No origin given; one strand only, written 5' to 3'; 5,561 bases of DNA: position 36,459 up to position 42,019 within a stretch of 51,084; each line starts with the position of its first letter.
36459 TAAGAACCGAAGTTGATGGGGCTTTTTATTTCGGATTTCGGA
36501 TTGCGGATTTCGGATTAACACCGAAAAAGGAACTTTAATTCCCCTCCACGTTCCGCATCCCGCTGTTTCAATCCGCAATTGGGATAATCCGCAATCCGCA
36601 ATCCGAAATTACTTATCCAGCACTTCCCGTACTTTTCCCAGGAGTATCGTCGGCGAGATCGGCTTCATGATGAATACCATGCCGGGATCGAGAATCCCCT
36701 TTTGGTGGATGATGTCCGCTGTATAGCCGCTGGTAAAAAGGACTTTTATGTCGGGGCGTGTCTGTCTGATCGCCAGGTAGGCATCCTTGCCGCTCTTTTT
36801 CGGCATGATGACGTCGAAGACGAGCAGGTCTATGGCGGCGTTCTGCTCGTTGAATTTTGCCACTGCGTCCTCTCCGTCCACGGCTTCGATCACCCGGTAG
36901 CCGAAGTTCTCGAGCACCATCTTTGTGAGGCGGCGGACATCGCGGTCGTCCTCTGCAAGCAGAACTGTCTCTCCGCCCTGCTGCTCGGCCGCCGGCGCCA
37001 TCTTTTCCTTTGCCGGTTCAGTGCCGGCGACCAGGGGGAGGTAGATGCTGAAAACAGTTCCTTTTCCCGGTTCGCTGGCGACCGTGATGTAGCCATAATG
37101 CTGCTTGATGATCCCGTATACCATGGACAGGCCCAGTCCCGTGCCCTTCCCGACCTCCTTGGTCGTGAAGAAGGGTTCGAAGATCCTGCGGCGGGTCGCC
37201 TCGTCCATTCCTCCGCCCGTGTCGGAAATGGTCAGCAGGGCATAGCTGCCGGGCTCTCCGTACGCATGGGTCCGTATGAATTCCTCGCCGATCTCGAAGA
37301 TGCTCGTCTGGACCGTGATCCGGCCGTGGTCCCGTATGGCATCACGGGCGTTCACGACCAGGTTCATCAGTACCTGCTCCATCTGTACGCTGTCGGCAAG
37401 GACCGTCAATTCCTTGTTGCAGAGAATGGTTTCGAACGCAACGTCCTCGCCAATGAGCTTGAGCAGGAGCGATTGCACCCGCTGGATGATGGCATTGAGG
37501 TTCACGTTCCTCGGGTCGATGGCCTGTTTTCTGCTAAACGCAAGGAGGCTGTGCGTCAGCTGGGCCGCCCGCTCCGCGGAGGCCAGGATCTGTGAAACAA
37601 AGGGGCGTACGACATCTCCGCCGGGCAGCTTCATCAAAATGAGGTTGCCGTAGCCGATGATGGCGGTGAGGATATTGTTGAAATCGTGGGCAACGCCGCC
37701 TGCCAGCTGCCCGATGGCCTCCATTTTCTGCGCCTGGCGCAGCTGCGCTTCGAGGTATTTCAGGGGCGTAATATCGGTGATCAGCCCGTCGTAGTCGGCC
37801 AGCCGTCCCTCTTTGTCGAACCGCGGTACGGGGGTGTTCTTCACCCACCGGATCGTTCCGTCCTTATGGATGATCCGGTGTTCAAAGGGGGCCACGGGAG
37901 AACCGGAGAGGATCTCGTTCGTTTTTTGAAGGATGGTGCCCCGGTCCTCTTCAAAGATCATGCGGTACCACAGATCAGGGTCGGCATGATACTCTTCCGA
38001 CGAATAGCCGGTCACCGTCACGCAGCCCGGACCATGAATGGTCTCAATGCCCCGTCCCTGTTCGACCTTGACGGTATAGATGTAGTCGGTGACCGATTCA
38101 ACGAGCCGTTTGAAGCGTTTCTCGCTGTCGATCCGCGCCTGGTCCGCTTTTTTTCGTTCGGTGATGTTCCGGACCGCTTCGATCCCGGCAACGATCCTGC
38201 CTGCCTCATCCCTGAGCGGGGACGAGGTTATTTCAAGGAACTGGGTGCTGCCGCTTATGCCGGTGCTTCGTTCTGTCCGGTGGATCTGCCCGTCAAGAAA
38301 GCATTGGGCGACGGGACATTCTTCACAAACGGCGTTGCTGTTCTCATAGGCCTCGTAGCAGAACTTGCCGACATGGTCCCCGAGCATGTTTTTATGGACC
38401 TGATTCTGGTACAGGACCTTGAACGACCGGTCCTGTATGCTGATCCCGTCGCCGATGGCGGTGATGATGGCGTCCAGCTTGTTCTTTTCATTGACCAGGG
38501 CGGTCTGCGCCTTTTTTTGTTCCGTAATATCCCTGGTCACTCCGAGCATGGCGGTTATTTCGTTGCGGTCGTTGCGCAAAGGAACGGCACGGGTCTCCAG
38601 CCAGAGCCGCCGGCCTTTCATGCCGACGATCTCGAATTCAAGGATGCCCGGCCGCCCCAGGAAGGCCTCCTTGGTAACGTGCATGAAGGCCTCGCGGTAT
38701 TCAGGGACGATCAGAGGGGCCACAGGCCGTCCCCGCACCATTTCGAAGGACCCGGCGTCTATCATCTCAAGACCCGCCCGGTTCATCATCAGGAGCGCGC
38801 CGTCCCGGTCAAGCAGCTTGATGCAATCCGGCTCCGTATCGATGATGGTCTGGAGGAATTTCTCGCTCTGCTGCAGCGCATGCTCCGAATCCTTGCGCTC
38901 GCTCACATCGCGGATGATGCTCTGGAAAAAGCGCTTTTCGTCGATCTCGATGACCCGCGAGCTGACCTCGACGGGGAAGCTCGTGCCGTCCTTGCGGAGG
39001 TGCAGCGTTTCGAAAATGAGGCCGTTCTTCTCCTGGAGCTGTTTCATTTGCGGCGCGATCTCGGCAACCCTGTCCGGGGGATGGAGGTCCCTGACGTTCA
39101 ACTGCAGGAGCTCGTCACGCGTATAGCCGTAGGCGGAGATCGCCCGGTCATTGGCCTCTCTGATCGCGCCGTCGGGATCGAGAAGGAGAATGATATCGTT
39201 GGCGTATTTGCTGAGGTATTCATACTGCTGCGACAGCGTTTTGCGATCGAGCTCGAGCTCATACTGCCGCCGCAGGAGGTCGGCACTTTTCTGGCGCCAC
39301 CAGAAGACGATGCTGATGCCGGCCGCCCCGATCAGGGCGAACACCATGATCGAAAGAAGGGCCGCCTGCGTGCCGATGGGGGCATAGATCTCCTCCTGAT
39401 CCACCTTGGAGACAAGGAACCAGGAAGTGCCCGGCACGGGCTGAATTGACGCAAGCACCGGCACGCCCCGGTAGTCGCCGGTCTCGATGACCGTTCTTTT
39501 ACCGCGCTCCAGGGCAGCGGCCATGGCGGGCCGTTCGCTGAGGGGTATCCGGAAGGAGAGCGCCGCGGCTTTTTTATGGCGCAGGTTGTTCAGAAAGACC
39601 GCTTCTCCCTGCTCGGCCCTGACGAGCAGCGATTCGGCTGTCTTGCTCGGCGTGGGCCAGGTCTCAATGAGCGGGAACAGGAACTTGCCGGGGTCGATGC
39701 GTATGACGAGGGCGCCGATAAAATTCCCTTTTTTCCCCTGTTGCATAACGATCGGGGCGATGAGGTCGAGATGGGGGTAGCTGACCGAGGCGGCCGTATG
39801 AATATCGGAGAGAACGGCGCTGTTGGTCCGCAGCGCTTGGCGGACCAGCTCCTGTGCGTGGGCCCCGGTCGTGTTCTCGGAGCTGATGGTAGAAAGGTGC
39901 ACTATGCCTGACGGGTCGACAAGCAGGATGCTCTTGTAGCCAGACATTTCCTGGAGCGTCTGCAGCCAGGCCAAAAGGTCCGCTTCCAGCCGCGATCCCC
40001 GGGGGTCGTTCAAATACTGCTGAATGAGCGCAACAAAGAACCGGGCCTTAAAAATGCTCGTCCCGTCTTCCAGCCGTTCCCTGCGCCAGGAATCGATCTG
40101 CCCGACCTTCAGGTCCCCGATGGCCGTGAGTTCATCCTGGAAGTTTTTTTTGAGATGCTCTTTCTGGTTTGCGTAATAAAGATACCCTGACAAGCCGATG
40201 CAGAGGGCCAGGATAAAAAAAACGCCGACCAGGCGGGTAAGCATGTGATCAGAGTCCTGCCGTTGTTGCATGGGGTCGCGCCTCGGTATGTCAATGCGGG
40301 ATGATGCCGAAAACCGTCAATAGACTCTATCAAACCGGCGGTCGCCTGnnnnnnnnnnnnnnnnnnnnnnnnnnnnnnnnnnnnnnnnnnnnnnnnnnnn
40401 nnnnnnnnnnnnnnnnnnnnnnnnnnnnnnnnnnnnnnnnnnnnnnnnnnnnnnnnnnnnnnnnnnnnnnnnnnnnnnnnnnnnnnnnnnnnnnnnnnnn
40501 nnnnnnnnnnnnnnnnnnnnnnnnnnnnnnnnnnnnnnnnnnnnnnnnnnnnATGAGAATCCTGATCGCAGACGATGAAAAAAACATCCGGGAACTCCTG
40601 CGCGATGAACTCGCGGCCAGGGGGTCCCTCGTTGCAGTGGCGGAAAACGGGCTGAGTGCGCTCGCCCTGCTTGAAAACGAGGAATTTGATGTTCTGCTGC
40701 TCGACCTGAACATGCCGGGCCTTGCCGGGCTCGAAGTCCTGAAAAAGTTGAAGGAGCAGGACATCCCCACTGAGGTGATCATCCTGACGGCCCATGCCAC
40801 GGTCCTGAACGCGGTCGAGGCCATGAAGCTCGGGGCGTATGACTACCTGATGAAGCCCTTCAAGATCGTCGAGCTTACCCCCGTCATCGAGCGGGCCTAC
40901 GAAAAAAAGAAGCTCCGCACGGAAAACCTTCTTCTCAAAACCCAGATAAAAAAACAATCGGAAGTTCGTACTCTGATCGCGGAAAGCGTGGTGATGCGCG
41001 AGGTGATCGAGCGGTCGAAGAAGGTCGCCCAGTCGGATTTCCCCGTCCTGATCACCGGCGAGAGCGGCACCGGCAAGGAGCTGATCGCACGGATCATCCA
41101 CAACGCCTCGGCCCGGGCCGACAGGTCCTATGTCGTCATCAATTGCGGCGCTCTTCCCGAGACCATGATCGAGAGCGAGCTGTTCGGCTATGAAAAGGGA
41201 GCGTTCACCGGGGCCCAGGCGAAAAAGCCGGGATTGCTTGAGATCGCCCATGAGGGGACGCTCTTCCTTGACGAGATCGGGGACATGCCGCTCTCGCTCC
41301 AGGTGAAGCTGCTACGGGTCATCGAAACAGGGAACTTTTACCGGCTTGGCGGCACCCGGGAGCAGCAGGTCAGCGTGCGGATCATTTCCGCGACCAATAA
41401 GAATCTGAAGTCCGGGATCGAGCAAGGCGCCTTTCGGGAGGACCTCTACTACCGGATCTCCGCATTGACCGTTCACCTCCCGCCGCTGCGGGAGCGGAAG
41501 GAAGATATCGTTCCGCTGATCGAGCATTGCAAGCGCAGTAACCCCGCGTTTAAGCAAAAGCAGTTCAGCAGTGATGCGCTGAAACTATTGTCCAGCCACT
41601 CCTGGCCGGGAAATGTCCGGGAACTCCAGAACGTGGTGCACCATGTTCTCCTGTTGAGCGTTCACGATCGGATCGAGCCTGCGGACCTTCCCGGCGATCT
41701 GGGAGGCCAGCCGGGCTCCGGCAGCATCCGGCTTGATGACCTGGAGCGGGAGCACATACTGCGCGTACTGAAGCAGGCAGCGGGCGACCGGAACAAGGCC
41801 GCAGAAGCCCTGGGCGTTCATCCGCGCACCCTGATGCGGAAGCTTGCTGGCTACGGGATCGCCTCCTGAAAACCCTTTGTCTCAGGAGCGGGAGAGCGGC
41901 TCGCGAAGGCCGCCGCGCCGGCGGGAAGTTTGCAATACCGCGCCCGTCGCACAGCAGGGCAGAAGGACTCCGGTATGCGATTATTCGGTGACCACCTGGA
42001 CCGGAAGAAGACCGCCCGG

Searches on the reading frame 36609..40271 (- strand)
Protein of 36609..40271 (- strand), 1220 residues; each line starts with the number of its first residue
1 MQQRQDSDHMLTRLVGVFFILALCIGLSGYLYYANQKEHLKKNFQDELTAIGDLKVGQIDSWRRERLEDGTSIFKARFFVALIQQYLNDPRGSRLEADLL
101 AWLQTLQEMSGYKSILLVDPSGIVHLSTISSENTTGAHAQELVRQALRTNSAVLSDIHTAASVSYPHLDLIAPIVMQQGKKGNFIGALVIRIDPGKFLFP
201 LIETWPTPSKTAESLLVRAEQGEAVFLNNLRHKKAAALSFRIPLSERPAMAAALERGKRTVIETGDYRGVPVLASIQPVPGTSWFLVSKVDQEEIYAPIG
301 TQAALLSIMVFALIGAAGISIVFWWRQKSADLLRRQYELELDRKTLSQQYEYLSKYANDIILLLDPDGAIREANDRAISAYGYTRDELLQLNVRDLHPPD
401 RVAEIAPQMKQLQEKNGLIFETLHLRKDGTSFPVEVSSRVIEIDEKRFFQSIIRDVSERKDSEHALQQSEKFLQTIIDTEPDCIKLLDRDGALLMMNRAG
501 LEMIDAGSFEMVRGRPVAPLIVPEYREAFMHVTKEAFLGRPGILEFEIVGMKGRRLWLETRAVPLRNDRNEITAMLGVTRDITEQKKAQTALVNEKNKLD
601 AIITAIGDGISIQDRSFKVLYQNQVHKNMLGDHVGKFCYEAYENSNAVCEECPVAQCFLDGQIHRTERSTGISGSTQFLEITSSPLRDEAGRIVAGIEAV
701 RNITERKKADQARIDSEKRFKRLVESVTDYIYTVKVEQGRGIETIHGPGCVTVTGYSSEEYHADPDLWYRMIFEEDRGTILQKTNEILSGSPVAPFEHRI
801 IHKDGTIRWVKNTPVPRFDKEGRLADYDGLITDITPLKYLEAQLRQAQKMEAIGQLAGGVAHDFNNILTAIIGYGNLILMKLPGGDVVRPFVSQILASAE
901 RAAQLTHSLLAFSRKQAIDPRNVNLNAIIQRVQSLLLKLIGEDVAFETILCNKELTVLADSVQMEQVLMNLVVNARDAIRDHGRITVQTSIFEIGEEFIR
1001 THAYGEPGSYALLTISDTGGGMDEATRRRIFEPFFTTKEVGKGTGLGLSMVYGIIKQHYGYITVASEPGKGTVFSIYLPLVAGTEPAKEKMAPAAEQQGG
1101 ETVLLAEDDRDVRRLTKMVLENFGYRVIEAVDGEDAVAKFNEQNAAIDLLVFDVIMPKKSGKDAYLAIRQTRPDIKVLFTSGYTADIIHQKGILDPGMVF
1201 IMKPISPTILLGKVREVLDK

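Call 32: search_protein_families(library=pfam, proteins=[window:36609-40271:-], max_evalue=0.0001)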
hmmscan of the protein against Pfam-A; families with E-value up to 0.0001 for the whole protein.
window:36609-40271:- (1220 aa): 9 families
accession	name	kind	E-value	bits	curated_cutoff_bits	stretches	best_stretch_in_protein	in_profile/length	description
PF13426.13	PAS_9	-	7.2e-38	129.4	27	2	359-458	2-103/103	PAS domain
PF08448.16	PAS_4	-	1.5e-36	125.4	23.1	3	481-586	5-109/110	PAS fold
PF08447.18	PAS_3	-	9.4e-26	90.4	25.6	1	749-829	7-87/89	PAS fold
PF00989.32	PAS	-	3.2e-23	82.3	22.6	2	472-582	2-113/113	PAS fold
PF02518.31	HATPase_c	-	5.1e-22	78.8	26.4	1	960-1080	2-109/111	Histidine kinase-, DNA gyrase B-, and HSP90-like ATPase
PF00072.30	Response_reg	-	5.9e-16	59.1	30.2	1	1103-1214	1-110/111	Response regulator receiver domain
PF00512.31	HisKA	-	1.9e-10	41.1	26.9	1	854-917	3-65/66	His Kinase A (phospho-acceptor) domain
PF13188.13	PAS_8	-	1.7e-09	37.7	21.8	0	357-401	10-55/65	PAS domain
PF02743.24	dCache_1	-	1.2e-05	25.4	45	1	104-288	61-239/240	Cache domain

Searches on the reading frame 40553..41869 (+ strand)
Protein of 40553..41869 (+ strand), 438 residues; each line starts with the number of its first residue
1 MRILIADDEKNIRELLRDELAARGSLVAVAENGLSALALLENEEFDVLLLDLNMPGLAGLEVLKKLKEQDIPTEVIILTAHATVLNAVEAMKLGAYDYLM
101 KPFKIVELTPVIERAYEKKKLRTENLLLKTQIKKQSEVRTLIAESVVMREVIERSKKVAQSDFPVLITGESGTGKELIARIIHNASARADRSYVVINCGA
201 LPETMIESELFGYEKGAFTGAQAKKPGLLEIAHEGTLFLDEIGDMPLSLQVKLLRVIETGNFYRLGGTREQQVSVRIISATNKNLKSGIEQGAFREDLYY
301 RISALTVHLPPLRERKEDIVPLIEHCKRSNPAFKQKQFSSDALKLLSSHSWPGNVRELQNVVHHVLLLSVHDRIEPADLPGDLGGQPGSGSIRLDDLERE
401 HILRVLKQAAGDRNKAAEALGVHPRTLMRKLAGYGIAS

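Call 7: search_protein_families(library=pfam, proteins=[window:40553-41869:+], max_evalue=0.01)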
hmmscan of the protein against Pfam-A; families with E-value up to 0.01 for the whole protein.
window:40553-41869:+ (438 aa): 11 families
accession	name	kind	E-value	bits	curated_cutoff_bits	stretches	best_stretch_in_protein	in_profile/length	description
PF00158.32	Sigma54_activat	-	6.7e-71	237.8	20.2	1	141-307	1-167/168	Sigma-54 interaction domain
PF00072.30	Response_reg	-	3.7e-30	104.8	30.2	1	3-111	1-109/111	Response regulator receiver domain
PF14532.12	Sigma54_activ_2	-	1.8e-26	93.5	25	1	143-312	2-138/138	Sigma-54 interaction domain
PF25601.1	AAA_lid_14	-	1.2e-19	70.3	27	1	313-386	1-77/87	AAA+ ATPase lid domain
PF02954.25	HTH_8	-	4.4e-11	42.8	22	1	394-432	2-40/42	Bacterial regulatory protein, Fis family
PF07728.20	AAA_5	-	6.9e-07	29.8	22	1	164-284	1-124/139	AAA domain (dynein-related subfamily)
PF01078.27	Mg_chelatase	-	4.9e-05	23.3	20.3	0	220-261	93-134/207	Magnesium chelatase, subunit ChlI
PF18024.7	HTH_50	-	0.00054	20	27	1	394-436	8-49/50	Helix-turn-helix domain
PF13556.12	HTH_30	-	0.0025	18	27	1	402-431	4-33/59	PucR C-terminal helix-turn-helix domain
PF00004.35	AAA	-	0.0046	17.9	21.2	0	165-255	1-90/131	ATPase family associated with various cellular activities (AAA)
PF00493.29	MCM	-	0.0081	15.7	23.3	0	130-259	24-147/224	MCM P-loop domain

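Call 8: search_protein_families(library=ncbifam, proteins=[window:40553-41869:+], max_evalue=0.01)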
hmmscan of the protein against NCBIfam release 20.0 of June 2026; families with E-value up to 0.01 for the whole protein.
window:40553-41869:+ (438 aa): 126 families (the best 25 are shown)
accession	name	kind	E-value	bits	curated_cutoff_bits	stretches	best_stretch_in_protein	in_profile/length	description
NF008469.0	PRK11361.1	equivalog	2.1e-126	422.4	714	1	2-437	6-457/461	acetoacetate metabolism transcriptional regulator AtoC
TIGR01818.1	ntrC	equivalog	2e-121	406.1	558.6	1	3-384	1-382/463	nitrogen regulation protein NR(I)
TIGR02915.1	PEP_resp_reg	equivalog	2.4e-118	395.8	502.6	1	3-436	1-444/445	PEP-CTERM-box response regulator transcription factor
NF049963.1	RespRegFlgRCampy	domain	5.7e-106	354.9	750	1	1-434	1-427/429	fla regulon two-component system response regulator FlgR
NF041946.1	LuxO_transreg_Vib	equivalog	2.8e-105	352.8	800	1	8-383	4-380/463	quorum-sensing sigma-54 dependent transcriptional regulator LuxO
NF051870.1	NAssimRespRegNtrX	equivalog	3.6e-105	352.5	600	1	2-431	3-447/452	nitrogen assimilation response regulator NtrX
NF008176.1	PRK10923.1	equivalog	5.1e-102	341.9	620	1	3-383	6-385/469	nitrogen regulation protein NR(I)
NF011695.0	PRK15115.1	equivalog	4e-101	339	763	1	2-421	8-423/445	two-component system response regulator GlrR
NF041552.1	TF_PrdR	equivalog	1.4e-97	327.5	795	1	123-434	249-576/577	sigma-54 dependent transcriptional regulator PrdR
TIGR01817.1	nifA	equivalog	4.3e-95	319.5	528.85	1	112-379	171-438/534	nif-specific transcriptional activator NifA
NF038308.1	RNA_repair_RtcR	equivalog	7.9e-95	318.7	650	1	78-380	117-433/530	RNA repair transcriptional activator RtcR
NF007689.0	PRK10365.1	equivalog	2.2e-93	313.4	760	1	2-432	7-440/441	sigma-54-dependent response regulator transcription factor ZraR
NF050807.1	TransRegFlbDCaul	equivalog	8.9e-89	298.4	750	2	22-378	22-360/454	sigma-54-dependent transcriptional regulator FlbD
NF003451.0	PRK05022.1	equivalog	1.6e-87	294.4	476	1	117-371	169-425/512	nitric oxide reductase transcriptional regulator NorR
TIGR02329.1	propionate_PrpR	equivalog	2.8e-85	286.9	499.2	1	129-431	202-524/526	propionate catabolism operon regulatory protein PrpR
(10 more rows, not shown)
